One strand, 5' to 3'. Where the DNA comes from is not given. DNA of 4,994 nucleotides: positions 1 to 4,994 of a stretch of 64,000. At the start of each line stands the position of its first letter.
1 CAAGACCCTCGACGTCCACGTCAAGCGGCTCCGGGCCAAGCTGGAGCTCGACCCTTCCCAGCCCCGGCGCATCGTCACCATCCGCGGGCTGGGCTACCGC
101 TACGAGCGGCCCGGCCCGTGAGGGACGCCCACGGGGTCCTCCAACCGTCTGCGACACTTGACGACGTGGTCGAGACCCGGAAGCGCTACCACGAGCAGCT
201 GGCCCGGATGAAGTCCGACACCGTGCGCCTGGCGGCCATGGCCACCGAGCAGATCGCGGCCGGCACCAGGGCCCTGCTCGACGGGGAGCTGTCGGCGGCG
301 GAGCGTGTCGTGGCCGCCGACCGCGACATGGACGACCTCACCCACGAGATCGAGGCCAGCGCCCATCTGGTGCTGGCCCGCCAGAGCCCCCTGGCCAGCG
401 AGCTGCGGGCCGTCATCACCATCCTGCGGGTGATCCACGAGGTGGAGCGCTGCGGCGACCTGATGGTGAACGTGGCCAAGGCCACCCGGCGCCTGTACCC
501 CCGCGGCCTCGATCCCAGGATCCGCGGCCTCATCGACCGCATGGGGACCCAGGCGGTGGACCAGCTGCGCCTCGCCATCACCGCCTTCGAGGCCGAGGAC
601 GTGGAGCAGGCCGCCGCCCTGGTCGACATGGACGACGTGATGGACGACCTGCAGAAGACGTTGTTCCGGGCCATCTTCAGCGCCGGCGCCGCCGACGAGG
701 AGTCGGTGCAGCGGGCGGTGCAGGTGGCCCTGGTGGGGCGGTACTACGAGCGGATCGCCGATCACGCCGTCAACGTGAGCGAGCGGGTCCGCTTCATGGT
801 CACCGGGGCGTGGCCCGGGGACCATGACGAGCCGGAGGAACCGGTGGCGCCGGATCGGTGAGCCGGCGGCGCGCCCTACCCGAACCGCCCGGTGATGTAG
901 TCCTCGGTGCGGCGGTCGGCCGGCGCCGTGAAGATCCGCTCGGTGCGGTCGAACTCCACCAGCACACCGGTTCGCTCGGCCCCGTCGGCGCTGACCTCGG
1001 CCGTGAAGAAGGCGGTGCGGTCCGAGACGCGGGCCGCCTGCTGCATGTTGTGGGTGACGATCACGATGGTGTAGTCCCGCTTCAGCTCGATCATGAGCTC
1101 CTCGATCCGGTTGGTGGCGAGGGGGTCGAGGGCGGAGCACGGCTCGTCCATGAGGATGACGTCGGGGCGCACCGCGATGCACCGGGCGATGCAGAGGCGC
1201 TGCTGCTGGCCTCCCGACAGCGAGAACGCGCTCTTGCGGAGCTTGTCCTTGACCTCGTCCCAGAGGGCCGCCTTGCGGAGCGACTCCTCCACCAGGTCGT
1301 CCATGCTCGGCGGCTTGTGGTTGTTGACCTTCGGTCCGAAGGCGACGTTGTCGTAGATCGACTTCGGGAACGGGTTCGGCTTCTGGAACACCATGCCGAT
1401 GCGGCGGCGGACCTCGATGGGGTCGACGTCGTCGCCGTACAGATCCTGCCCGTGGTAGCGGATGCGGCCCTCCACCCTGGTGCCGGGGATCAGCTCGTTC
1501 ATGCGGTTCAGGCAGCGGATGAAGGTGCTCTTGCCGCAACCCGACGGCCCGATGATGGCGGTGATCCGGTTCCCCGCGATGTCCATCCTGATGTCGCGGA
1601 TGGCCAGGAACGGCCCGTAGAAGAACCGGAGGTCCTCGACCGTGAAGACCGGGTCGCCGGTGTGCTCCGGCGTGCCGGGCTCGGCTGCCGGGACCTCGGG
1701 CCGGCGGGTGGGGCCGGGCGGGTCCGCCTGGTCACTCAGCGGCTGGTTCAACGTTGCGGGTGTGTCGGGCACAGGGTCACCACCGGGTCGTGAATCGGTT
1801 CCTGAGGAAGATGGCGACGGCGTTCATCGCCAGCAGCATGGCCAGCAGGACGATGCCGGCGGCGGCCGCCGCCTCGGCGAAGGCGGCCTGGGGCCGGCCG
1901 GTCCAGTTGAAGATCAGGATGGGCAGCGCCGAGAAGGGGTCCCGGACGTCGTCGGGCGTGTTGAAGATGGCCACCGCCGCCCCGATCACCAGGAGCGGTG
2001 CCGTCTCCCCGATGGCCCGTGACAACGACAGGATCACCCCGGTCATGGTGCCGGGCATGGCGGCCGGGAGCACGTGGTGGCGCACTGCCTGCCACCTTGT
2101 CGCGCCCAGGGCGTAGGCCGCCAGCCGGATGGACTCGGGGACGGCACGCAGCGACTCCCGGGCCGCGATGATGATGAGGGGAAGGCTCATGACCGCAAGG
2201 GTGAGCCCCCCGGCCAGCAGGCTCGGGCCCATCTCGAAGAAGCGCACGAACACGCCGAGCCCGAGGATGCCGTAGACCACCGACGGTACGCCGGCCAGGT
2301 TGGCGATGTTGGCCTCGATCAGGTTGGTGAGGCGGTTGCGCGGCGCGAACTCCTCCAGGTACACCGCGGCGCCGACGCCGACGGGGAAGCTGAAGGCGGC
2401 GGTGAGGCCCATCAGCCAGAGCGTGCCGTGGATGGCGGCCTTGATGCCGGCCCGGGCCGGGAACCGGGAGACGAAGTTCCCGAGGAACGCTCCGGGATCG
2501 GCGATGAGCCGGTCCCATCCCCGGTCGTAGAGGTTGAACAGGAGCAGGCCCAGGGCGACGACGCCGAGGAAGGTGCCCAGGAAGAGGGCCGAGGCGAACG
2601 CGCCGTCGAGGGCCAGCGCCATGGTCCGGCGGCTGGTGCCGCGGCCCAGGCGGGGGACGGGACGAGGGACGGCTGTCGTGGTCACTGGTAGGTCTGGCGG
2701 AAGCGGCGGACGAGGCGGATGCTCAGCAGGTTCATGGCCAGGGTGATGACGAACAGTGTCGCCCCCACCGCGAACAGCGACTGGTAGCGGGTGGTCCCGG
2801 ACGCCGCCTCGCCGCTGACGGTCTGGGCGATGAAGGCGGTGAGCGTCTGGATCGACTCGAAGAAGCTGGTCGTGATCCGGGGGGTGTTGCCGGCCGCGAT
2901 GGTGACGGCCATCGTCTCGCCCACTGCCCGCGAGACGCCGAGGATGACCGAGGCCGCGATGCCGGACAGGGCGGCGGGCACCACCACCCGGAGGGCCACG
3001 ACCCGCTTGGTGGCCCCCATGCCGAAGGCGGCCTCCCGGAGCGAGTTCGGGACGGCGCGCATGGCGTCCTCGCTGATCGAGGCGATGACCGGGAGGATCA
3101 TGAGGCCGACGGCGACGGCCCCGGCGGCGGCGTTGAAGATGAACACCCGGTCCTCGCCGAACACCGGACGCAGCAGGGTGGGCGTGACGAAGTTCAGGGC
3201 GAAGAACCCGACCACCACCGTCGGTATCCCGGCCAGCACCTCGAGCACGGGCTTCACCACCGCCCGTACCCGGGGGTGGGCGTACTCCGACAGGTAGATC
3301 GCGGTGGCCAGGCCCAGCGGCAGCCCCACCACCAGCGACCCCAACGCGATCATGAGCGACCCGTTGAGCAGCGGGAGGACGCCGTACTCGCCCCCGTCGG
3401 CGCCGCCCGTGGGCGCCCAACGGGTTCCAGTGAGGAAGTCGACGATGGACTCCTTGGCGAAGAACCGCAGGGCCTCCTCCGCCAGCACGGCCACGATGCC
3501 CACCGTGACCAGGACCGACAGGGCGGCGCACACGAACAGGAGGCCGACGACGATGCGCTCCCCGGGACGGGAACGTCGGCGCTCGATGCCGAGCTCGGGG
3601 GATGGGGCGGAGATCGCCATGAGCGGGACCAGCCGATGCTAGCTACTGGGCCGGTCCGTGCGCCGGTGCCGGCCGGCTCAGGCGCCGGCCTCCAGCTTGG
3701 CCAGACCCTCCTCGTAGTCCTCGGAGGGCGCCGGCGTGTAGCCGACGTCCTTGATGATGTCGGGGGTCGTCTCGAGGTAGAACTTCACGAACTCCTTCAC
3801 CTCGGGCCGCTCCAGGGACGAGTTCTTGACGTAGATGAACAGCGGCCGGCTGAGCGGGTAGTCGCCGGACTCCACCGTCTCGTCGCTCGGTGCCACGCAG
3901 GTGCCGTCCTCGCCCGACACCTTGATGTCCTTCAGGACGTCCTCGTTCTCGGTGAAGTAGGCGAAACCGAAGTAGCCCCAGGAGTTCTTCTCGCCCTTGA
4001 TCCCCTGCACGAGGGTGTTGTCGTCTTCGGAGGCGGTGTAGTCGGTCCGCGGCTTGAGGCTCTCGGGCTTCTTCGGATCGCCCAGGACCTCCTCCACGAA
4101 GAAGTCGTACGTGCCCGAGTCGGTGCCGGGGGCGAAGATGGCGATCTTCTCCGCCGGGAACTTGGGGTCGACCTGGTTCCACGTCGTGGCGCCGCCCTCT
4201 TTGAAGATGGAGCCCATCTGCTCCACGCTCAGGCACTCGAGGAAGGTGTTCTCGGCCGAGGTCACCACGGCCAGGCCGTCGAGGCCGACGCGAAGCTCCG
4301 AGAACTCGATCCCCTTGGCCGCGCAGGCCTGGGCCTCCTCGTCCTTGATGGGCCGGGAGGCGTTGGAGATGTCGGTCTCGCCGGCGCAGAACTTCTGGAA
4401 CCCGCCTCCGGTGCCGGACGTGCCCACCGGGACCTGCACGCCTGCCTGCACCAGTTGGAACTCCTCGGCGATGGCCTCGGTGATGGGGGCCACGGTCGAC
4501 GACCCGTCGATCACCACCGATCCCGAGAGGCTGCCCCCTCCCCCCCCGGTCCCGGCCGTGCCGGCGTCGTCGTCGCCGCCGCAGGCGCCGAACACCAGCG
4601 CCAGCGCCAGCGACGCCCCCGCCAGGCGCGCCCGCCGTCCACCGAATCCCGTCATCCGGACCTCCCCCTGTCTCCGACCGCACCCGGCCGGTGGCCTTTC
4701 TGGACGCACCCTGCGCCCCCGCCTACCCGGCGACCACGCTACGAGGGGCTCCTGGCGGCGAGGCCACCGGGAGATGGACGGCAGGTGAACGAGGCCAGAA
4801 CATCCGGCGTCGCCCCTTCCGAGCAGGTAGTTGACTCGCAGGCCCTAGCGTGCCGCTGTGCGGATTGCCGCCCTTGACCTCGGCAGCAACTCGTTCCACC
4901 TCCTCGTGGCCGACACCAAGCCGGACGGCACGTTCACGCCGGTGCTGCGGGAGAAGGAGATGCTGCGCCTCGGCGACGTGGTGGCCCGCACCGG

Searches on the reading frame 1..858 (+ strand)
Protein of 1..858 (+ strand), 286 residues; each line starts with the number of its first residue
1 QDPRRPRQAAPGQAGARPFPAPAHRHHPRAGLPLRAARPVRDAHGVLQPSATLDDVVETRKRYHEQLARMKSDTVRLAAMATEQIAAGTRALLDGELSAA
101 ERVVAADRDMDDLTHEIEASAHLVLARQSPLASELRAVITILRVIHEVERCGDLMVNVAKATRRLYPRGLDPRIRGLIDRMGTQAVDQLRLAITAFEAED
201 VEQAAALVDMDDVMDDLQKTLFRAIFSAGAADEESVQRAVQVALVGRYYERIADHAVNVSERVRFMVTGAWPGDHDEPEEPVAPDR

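Call 31: search_protein_families(library=pfam, proteins=[window:1-858:+], max_evalue=0.00001)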
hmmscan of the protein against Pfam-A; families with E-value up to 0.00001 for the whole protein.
window:1-858:+ (286 aa): 1 family
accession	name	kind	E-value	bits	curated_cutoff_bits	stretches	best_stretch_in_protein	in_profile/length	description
PF01895.24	PhoU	-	1.4e-34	118.7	23.5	2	178-263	1-89/89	PhoU domain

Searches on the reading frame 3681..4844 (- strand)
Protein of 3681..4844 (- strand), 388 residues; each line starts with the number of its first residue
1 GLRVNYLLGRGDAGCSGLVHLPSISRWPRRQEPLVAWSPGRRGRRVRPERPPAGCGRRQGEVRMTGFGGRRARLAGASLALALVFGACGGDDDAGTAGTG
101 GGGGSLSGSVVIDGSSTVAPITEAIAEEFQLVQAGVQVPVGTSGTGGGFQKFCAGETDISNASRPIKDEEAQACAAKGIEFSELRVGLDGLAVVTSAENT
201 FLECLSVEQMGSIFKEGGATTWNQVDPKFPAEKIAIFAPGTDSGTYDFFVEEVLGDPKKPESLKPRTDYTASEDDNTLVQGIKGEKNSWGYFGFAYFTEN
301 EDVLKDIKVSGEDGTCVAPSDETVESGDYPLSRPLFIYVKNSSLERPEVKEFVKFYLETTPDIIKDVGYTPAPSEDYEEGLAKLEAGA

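Call 31: search_protein_families(library=pfam, proteins=[window:3681-4844:-], max_evalue=0.00001)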
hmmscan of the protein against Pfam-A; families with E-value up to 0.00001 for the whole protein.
window:3681-4844:- (388 aa): 2 families
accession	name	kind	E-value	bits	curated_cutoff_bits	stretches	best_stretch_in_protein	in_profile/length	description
PF12849.12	PBP_like_2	-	6.2e-40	138.1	27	1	104-357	6-264/267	PBP superfamily domain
PF12727.12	PBP_like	-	3.4e-09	36.6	27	1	126-356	1-192/193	PBP superfamily domain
